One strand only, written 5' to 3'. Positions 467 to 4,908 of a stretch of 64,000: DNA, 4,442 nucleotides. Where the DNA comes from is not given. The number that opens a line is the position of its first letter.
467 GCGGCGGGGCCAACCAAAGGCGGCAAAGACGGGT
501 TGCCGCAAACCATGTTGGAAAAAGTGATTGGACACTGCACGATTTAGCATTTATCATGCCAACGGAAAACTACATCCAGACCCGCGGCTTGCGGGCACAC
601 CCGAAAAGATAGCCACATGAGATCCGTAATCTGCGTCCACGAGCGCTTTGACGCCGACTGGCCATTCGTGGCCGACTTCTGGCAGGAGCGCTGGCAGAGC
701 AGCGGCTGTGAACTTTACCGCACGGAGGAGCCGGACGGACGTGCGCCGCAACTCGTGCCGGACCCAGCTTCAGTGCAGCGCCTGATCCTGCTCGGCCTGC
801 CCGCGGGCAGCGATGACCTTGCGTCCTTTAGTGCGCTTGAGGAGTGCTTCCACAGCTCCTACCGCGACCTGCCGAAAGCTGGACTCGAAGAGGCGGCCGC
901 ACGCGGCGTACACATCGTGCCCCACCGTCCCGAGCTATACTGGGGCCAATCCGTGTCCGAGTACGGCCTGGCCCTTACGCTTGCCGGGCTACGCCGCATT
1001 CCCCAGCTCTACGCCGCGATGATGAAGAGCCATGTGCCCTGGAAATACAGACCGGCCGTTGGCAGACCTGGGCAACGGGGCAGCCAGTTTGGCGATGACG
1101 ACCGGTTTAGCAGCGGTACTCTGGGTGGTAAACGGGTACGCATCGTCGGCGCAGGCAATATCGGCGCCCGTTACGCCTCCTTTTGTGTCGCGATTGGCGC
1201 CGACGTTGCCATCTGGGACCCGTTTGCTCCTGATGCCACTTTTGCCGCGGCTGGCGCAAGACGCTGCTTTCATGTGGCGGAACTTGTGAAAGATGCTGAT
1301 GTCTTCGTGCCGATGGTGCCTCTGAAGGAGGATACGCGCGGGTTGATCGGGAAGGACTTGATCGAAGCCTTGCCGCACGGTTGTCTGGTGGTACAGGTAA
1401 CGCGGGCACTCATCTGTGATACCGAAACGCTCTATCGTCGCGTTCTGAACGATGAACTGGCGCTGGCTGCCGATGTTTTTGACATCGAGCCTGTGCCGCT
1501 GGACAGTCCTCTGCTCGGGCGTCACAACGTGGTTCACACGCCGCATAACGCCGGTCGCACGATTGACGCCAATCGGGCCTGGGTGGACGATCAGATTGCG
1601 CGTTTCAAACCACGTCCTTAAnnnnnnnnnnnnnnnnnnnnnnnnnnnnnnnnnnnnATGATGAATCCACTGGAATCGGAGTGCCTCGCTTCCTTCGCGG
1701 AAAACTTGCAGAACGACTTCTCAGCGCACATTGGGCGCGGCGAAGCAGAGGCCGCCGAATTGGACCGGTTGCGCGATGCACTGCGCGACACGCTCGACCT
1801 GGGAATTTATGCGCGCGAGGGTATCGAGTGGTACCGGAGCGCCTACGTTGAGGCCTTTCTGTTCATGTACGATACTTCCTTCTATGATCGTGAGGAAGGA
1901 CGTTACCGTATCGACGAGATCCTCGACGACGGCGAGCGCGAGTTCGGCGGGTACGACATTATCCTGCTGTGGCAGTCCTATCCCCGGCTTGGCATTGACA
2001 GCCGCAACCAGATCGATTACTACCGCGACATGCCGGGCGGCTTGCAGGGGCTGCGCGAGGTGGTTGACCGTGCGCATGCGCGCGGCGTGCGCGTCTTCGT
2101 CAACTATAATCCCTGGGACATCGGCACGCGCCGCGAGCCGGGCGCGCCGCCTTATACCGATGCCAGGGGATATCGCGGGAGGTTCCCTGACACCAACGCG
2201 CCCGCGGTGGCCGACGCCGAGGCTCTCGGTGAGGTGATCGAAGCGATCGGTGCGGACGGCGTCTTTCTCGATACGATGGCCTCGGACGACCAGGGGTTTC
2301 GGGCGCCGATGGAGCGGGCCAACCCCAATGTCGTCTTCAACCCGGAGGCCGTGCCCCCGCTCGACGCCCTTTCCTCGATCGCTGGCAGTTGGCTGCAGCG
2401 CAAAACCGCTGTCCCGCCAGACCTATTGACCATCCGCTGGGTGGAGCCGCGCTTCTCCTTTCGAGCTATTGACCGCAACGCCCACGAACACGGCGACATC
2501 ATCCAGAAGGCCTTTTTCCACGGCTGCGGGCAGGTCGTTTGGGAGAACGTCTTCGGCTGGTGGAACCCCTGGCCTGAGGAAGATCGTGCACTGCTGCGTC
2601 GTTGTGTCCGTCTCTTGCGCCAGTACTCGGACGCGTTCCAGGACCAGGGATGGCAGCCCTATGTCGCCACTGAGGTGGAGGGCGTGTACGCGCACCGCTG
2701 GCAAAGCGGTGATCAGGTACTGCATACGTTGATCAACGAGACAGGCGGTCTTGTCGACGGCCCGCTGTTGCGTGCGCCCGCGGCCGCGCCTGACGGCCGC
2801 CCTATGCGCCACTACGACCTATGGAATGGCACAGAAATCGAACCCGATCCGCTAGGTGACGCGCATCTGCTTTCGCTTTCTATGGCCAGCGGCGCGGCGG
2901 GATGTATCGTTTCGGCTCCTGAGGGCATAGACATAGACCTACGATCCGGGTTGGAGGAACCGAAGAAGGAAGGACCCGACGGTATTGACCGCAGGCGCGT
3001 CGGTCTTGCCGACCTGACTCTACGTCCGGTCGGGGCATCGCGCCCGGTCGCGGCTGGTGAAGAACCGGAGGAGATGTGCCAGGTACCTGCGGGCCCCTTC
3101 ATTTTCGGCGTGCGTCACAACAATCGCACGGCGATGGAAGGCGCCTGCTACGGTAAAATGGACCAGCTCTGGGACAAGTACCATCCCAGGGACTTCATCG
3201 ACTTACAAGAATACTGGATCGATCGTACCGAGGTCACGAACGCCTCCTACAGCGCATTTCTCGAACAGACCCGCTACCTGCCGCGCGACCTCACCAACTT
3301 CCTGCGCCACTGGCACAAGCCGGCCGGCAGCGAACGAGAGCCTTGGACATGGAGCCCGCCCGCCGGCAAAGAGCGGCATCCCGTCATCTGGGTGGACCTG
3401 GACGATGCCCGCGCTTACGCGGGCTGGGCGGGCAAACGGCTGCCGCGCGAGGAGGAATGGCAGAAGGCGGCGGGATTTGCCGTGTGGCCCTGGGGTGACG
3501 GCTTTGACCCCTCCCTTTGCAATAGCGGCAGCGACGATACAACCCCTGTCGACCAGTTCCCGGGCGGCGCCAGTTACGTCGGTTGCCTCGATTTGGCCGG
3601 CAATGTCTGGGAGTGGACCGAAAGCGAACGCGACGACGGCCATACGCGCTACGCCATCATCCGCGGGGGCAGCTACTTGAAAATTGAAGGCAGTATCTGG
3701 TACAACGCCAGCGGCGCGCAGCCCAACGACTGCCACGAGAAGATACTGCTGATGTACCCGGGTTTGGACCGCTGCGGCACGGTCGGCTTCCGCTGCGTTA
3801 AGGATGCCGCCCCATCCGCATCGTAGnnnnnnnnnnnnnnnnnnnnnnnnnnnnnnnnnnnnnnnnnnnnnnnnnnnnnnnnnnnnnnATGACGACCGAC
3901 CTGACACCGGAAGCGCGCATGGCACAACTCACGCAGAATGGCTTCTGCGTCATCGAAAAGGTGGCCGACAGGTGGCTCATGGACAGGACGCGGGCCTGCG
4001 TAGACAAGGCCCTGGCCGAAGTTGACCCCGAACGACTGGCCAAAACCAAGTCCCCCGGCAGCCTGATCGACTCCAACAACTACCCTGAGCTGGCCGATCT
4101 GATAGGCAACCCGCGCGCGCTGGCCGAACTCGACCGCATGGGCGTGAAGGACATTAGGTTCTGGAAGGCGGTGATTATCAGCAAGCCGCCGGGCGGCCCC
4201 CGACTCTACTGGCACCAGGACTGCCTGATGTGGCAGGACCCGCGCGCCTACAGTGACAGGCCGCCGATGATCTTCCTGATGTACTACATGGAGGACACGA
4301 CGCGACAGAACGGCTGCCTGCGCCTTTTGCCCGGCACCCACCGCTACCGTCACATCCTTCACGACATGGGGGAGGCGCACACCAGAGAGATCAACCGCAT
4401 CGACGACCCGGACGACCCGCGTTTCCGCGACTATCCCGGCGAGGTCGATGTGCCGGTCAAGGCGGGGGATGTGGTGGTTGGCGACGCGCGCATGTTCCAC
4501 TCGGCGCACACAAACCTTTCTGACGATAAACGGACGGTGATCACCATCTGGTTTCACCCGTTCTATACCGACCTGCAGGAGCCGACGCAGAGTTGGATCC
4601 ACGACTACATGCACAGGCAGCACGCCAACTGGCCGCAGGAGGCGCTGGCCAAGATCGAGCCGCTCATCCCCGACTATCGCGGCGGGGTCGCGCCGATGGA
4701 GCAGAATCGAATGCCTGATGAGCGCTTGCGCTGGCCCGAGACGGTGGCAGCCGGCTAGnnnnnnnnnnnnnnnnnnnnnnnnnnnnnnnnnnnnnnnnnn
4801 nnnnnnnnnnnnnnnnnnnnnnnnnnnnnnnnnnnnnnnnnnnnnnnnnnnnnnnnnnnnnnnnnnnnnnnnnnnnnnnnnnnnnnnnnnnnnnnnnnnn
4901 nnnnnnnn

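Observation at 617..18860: Candidate copper-independent 'PAM-like' hydroxylation / N-dealkylation operon (PhyH dioxygenase + PAL-like lyases + glyoxylate-reductase-family dehydrogenase + peptide-type importer)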

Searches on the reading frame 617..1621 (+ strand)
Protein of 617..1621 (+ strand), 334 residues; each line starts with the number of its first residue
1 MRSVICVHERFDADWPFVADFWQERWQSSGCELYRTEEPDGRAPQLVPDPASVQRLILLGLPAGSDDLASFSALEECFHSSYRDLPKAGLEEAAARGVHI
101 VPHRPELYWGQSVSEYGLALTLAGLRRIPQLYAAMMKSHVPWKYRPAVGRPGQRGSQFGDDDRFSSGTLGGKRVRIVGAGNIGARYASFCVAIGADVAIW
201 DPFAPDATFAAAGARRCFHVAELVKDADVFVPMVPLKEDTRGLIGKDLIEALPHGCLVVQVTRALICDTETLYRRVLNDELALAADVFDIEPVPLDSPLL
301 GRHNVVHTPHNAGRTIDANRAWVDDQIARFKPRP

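Call 3: search_protein_families(library=pfam, proteins=[window:617-1621:+], max_evalue=0.01)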
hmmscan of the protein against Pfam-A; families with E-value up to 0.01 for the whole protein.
window:617-1621:+ (334 aa): 3 families
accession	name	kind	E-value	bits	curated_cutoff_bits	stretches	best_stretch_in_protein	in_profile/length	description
PF02826.25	2-Hacid_dh_C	-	4e-32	111.5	25.1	1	154-312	19-178/178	D-isomer specific 2-hydroxyacid dehydrogenase, NAD binding domain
PF03446.21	NAD_binding_2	-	1.2e-07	32.3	21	1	175-278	3-109/161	NAD binding domain of 6-phosphogluconate dehydrogenase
PF07992.20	Pyr_redox_2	-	0.0068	16.3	26.1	0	156-199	128-170/291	Pyridine nucleotide-disulphide oxidoreductase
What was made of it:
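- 617..1621 (+): D-isomer 2-hydroxyacid dehydrogenase family protein (334 aa). Only the NAD domain is recognised, and specificity is unassigned. Pfam 2-Hacid_dh_C 4e-32 (call 3).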

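Call 6: search_protein_families(library=ncbifam, proteins=[window:617-1621:+], max_evalue=0.01)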
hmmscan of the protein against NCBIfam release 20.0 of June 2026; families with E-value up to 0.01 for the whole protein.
window:617-1621:+ (334 aa): 25 families
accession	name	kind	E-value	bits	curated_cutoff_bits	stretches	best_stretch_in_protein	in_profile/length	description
TIGR01327.1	PGDH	equivalog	2.2e-26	92.8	454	1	162-320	129-287/525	phosphoglycerate dehydrogenase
NF041369.1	Dhydh_Halo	equivalog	8.8e-20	71.1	400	1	158-317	119-278/305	D-2-hydroxyacid dehydrogenase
NF008759.0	PRK11790.1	equivalog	1.4e-18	66.8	404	1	169-321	150-304/410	phosphoglycerate dehydrogenase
NF009714.1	PRK13243.1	equivalog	2.1e-17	63.5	455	1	168-321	147-300/332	glyoxylate reductase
NF005069.0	PRK06487.1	equivalog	1.4e-16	60.5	448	1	94-323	87-300/320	2-hydroxyacid dehydrogenase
NF006263.0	PRK08410.1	equivalog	2.8e-16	59.8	389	1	167-324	141-297/311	D-2-hydroxyacid dehydrogenase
NF011938.0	PRK15409.1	equivalog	5.2e-13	48.7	492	1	171-316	145-291/324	glyoxylate/hydroxypyruvate reductase GhrB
NF005750.0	PRK07574.1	equivalog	8.1e-13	48.2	329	1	169-320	190-343/386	NAD-dependent formate dehydrogenase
NF001309.0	PRK00257.1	equivalog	9.9e-13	47.8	434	1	169-318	114-262/379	4-phosphoerythronate dehydrogenase PdxB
NF012013.0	PRK15469.1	equivalog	4.1e-10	39.2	403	1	174-318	139-283/312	glyoxylate/hydroxypyruvate reductase GhrA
NF011966.0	PRK15438.1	equivalog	6.7e-10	38.6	687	1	169-318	114-262/378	4-phosphoerythronate dehydrogenase PdxB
NF005027.0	PRK06436.1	equivalog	9.4e-10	38.1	261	1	168-313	119-258/303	2-hydroxyacid dehydrogenase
NF009127.0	PRK12480.1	equivalog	9.3e-09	34.7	579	1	172-286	147-259/330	D-lactate dehydrogenase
NF000492.1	vanH_gen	exception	1.5e-08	34.1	540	1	173-288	143-252/312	D-lactate dehydrogenase VanH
NF000004.1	vanH-D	exception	8.7e-08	31.6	550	1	173-282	149-251/323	D-lactate dehydrogenase VanH-D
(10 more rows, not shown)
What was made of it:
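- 617..1621 (+): All NCBIfam equivalog hits are far below their cut-offs; the best is PGDH at 92.8 bits against 454 (call 6).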

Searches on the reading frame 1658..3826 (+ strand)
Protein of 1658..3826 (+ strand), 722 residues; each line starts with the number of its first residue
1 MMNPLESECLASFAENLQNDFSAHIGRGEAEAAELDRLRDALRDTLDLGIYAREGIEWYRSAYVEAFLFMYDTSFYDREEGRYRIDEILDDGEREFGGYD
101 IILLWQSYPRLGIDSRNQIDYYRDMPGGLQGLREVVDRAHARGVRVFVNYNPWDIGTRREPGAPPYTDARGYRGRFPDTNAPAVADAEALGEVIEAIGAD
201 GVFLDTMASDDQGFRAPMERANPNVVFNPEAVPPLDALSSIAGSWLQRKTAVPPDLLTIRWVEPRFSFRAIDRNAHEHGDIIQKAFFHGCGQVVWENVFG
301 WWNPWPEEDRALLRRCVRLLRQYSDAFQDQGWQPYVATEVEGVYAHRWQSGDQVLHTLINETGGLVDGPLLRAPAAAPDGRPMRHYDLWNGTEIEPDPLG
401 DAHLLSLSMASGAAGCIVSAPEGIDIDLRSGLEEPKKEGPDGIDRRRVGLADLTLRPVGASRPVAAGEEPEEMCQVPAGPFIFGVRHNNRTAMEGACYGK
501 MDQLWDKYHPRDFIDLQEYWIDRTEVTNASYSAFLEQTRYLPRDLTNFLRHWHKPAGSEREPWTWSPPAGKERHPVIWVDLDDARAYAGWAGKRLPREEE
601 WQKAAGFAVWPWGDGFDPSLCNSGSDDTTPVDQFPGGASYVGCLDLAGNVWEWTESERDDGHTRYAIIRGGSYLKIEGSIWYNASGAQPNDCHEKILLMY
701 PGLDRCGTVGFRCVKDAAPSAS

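Call 3: search_protein_families(library=pfam, proteins=[window:1658-3826:+], max_evalue=0.01)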
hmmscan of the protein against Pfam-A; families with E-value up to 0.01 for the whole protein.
window:1658-3826:+ (722 aa): 1 family
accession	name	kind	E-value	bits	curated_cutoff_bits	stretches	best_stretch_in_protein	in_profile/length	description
PF03781.23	FGE-sulfatase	-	1.8e-37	129.8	23.3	1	471-714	3-254/255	Sulfatase-modifying factor enzyme 1-like domain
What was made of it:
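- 1658..3826 (+): Two-part protein. The N-terminal part (about 430 aa) is a glycoside-hydrolase-like TIM barrel plus beta-sandwich. The C-terminal part is an FGE-fold domain lacking the FGE CxxxxC cysteine pair. Pfam FGE-sulfatase at aa 471-714 (call 3).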

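Call 6: search_protein_families(library=ncbifam, proteins=[window:1658-3826:+], max_evalue=0.01)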
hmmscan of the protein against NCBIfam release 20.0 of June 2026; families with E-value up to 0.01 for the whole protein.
window:1658-3826:+ (722 aa): 5 families
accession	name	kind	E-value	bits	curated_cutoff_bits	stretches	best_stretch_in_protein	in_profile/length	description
TIGR03440.2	egtB_TIGR03440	equivalog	5.1e-16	58.8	360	1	500-657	187-351/413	ergothioneine biosynthesis protein EgtB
NF041186.1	SenA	equivalog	7.5e-15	55.2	420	1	495-657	187-321/382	selenoneine synthase SenA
TIGR03525.2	GldK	equivalog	1.5e-06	27.8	350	1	466-538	29-88/408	T9SS ring complex lipoprotein PorK/GldK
TIGR04344.1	ovoA_Nterm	equivalog_domain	2.4e-05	23.4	400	1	579-657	300-383/444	5-histidylcysteine sulfoxide synthase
NF051459.1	pyoverdine_PvdO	equivalog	0.0075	15.4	500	0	625-658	188-219/280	dihydropyoverdine dehydrogenase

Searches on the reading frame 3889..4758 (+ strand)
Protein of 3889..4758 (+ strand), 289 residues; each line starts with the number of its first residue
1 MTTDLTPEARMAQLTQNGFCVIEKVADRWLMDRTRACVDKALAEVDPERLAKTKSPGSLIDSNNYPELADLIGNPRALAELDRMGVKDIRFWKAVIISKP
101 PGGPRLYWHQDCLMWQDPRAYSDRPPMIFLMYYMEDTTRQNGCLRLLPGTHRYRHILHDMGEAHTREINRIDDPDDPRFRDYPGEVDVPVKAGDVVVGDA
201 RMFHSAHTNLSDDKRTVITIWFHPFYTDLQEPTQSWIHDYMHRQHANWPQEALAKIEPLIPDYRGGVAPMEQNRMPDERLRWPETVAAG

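Call 3: search_protein_families(library=pfam, proteins=[window:3889-4758:+], max_evalue=0.01)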
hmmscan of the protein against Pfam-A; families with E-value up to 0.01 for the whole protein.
window:3889-4758:+ (289 aa): 2 families
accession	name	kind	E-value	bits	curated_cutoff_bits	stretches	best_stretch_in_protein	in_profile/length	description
PF05721.19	PhyH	-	1.7e-24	87.8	22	1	16-216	3-212/213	Phytanoyl-CoA dioxygenase (PhyH)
PF13621.12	Cupin_8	-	0.0092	16.4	27.4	0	167-227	193-251/252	Cupin-like domain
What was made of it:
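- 3889..4758 (+): PhyH-family Fe(II)/2-oxoglutarate dioxygenase with an HxD...H motif. Pfam PhyH 1.7e-24 (call 3).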

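Call 6: search_protein_families(library=ncbifam, proteins=[window:3889-4758:+], max_evalue=0.01)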
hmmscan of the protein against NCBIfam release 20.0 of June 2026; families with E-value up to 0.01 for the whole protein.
window:3889-4758:+ (289 aa): 2 families
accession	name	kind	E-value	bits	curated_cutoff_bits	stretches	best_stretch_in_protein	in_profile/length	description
TIGR01762.1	chlorin-enz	subfamily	0.00047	19.6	226.3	0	68-153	67-159/288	chlorinating enzyme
TIGR02408.1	ectoine_ThpD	equivalog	0.00084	18.8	336.5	1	68-235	86-260/277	ectoine hydroxylase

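Call 71: search_solved_structures(query=window:3889-4758:+, max_evalue=0.001)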
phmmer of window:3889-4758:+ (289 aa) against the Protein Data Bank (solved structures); distinct sequences matched with E-value up to 0.001: 16.
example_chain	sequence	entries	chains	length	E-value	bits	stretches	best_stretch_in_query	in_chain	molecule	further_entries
4xab_A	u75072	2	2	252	2.2e-08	36.8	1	78-233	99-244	EvdO2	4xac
7fcb_C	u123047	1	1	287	8.5e-06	28.4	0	8-225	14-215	2-oxoglutarate/Fe(II)-dependent dioxygenase SptF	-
7dt0_A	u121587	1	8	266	9.1e-06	28.3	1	8-225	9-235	Phytanoyl-CoA dioxygenase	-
5epa_A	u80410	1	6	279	1.3e-05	27.8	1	65-217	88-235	SnoK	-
6zyk_A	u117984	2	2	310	1.4e-05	27.7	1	72-217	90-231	Monooxygenase | Uncharacterized protein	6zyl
6ec3_A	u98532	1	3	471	1.4e-05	27.7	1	172-222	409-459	Methyltransferase domain-containing protein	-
8zyb_E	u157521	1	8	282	5.8e-05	25.6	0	94-226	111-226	DhiD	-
7e01_A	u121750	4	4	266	7e-05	25.4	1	8-225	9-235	Phytanoyl-CoA dioxygenase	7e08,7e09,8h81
7dzz_A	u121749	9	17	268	7.2e-05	25.3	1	8-225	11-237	Phytanoyl-CoA dioxygenase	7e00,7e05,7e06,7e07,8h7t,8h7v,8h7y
5nch_A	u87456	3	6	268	9e-05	25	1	99-191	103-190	Leucine hydroxylase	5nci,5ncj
2a1x_A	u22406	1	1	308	0.00017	24.1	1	88-222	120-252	Phytanoyl-CoA dioxygenase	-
4xaa_A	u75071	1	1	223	0.00017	24.1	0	94-220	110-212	Putative oxygenase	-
3emr_A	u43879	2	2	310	0.00021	23.8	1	84-232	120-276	EctD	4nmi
4xbz_A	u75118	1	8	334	0.00024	23.6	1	66-153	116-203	EvdO1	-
4mhr_A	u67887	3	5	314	0.00026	23.5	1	65-223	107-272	Ectoine hydroxylase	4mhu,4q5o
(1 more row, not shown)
